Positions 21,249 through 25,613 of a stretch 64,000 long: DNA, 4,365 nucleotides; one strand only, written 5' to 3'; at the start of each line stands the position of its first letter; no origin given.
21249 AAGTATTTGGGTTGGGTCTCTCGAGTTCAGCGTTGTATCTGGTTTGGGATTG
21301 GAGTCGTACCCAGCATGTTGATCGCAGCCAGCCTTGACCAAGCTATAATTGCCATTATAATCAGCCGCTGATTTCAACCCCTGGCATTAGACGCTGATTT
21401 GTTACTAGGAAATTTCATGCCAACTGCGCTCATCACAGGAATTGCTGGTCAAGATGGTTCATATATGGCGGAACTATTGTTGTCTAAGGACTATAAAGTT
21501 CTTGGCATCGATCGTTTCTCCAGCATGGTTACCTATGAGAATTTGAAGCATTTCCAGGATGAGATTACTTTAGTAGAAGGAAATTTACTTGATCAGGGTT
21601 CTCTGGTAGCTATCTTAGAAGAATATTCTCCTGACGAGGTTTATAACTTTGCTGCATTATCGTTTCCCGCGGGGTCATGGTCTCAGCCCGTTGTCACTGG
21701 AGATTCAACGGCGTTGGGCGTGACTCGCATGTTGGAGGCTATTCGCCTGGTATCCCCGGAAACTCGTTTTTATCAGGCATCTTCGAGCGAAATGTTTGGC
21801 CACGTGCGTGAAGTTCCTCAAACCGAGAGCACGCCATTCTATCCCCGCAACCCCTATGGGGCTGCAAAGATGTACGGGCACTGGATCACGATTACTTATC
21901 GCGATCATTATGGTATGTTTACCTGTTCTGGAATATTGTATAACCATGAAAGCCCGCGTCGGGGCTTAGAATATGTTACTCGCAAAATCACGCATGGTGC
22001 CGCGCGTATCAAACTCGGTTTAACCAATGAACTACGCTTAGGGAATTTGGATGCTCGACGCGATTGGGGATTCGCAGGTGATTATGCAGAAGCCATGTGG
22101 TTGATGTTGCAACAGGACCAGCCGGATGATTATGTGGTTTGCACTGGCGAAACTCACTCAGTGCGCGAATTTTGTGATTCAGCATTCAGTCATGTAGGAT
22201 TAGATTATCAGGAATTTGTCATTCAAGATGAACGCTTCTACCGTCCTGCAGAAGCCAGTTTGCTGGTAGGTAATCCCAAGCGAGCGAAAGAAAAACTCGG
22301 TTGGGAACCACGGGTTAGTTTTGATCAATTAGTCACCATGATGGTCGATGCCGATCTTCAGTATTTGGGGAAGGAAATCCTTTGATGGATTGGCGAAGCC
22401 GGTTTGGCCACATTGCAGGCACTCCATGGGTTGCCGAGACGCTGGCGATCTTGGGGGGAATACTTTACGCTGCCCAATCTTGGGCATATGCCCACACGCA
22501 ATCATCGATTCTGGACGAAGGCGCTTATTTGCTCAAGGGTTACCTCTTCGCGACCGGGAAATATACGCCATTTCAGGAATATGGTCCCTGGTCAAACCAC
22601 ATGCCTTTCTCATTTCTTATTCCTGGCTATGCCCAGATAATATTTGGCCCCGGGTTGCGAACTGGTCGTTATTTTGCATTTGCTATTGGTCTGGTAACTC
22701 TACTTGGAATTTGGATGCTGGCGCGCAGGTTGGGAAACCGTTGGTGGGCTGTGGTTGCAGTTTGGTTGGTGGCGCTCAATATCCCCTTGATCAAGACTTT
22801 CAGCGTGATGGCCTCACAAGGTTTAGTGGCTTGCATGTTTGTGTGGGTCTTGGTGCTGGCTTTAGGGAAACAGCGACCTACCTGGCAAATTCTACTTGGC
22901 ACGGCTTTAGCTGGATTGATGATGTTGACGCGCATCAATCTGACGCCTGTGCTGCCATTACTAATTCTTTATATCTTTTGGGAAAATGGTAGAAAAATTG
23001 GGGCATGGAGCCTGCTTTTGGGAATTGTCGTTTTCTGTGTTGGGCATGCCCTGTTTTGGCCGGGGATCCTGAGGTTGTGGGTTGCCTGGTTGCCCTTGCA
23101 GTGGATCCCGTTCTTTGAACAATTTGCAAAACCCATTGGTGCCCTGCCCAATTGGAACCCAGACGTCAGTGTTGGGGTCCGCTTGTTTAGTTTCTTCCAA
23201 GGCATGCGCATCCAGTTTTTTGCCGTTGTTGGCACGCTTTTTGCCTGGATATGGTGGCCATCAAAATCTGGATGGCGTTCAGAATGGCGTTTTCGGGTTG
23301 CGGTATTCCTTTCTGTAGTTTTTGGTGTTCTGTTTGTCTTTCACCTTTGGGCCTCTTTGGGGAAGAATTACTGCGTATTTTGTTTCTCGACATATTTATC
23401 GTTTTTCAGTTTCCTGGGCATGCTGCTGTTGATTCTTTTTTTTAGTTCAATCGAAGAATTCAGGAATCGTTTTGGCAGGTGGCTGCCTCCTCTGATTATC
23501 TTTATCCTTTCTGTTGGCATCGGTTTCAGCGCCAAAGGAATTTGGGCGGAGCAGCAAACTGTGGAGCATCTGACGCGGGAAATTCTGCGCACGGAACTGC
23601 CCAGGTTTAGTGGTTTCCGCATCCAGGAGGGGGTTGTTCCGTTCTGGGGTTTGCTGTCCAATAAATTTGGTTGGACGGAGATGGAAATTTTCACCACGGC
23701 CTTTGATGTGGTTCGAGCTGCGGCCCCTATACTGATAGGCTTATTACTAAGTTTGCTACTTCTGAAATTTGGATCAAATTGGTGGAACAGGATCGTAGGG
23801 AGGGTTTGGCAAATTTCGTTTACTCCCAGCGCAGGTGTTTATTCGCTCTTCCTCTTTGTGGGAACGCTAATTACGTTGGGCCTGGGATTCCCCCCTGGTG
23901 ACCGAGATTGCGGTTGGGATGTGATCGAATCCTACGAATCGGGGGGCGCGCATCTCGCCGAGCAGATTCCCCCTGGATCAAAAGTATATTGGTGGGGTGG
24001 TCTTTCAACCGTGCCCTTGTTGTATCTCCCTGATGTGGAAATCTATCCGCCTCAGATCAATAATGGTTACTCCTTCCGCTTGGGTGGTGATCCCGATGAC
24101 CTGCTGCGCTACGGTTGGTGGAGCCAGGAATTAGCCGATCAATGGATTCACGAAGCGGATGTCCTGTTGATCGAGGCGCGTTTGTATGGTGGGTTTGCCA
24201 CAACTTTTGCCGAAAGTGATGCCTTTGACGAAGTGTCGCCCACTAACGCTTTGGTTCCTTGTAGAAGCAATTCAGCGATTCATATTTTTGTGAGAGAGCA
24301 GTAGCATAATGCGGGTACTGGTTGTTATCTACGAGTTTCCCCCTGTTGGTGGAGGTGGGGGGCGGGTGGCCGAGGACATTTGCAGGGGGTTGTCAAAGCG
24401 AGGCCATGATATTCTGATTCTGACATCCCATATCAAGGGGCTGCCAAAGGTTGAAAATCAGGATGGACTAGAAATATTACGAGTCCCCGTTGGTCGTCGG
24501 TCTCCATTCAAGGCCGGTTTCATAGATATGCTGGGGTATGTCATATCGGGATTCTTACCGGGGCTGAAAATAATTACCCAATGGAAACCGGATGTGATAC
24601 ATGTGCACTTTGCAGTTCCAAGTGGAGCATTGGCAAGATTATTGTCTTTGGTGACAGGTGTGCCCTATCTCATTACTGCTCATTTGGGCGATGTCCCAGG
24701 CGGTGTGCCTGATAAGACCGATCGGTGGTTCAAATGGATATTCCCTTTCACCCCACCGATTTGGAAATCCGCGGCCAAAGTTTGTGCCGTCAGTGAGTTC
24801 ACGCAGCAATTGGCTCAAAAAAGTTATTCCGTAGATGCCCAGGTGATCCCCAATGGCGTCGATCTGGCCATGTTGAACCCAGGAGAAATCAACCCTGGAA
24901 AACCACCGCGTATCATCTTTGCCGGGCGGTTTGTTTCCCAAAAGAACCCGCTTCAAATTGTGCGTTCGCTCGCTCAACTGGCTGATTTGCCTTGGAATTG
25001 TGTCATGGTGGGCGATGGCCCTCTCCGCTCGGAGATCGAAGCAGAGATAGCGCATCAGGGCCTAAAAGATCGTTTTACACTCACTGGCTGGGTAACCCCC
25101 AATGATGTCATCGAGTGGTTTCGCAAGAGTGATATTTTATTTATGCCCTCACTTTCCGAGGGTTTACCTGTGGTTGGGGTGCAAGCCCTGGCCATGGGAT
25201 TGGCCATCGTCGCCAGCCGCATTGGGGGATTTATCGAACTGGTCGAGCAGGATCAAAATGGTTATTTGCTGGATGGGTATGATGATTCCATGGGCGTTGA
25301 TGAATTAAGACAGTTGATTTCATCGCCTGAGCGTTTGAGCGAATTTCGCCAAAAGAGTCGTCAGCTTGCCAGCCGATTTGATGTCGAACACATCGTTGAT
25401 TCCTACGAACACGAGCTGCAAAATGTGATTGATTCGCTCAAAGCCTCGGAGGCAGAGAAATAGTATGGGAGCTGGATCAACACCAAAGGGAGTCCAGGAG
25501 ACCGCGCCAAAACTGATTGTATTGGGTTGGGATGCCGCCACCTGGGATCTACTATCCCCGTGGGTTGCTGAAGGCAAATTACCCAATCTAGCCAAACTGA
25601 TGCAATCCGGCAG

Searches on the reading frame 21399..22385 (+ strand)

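Call 17: search_protein_families(library=pfam, proteins=[window:21399-22385:+], max_evalue=0.001)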
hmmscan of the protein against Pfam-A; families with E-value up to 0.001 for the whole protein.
window:21399-22385:+ (328 aa): 3 families
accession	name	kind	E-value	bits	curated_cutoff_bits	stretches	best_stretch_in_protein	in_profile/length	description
PF16363.11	GDP_Man_Dehyd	-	7.7e-126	420.5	27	1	11-315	1-332/332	GDP-mannose 4,6 dehydratase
PF01370.27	Epimerase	-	5.9e-66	222.7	20.9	1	10-248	1-240/240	NAD dependent epimerase/dehydratase family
PF04321.23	RmlD_sub_bind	-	5.5e-05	22.8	27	1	11-161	4-133/287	RmlD substrate binding domain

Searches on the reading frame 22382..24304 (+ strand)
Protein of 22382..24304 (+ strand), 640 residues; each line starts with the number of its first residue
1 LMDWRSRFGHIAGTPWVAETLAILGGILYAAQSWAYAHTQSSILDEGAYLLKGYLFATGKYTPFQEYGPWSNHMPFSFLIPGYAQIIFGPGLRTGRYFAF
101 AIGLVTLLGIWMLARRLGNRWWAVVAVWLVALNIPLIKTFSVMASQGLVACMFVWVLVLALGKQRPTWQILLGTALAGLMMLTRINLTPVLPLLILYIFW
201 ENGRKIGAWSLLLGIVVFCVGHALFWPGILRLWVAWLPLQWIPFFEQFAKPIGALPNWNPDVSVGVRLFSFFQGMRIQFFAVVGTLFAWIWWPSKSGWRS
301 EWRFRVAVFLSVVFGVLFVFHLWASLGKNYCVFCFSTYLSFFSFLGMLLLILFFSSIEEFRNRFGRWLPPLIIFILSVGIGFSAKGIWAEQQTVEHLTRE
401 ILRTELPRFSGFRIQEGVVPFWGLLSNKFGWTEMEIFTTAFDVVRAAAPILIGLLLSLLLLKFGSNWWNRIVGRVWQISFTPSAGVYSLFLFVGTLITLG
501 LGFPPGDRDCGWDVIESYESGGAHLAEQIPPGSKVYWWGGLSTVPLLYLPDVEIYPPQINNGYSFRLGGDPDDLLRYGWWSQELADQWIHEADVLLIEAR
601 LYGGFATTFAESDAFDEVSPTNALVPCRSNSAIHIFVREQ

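Call 17: search_protein_families(library=pfam, proteins=[window:22382-24304:+], max_evalue=0.001)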
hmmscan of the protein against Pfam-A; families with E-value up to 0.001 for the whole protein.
window:22382-24304:+ (640 aa): 1 family
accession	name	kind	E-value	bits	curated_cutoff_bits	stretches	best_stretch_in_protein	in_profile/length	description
PF13231.12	PMT_2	-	4.8e-09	37.1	26.1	1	75-219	4-151/160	Dolichyl-phosphate-mannose-protein mannosyltransferase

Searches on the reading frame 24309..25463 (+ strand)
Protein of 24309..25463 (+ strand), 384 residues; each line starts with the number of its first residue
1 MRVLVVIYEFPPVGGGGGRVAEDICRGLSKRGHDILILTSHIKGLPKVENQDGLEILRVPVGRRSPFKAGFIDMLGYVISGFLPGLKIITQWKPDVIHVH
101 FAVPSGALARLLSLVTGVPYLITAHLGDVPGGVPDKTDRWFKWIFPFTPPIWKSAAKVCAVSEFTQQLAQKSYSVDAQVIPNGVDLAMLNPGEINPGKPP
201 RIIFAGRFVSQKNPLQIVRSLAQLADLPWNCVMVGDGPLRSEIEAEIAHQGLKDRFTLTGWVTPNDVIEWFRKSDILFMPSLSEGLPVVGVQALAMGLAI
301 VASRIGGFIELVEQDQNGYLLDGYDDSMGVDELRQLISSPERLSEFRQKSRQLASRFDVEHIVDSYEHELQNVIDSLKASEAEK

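Call 58: search_protein_families(library=pfam, proteins=[window:24309-25463:+], max_evalue=0.01)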
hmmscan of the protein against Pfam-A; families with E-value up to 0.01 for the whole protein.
window:24309-25463:+ (384 aa): 6 families
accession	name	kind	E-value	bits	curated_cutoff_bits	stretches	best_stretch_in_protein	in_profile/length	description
PF00534.26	Glycos_transf_1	-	4.5e-33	114.6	26.4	1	196-352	12-171/172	Glycosyl transferases group 1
PF13692.12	Glyco_trans_1_4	-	1.2e-28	100.6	27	1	200-338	2-141/142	Glycosyl transferases group 1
PF13439.12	Glyco_transf_4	-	5.7e-26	92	28.5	1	15-187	2-169/170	Glycosyltransferase Family 4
PF13579.12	Glyco_trans_4_4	-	8.1e-24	85.2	29.7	1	15-183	1-158/158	Glycosyl transferase 4-like domain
PF13477.12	Glyco_trans_4_2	-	3.4e-10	40.7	23.4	1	24-129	16-111/139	Glycosyl transferase 4-like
PF20706.3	GT4-conflict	-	4.1e-06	26.5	26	1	264-315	272-323/385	Family 4 Glycosyltransferase in conflict systems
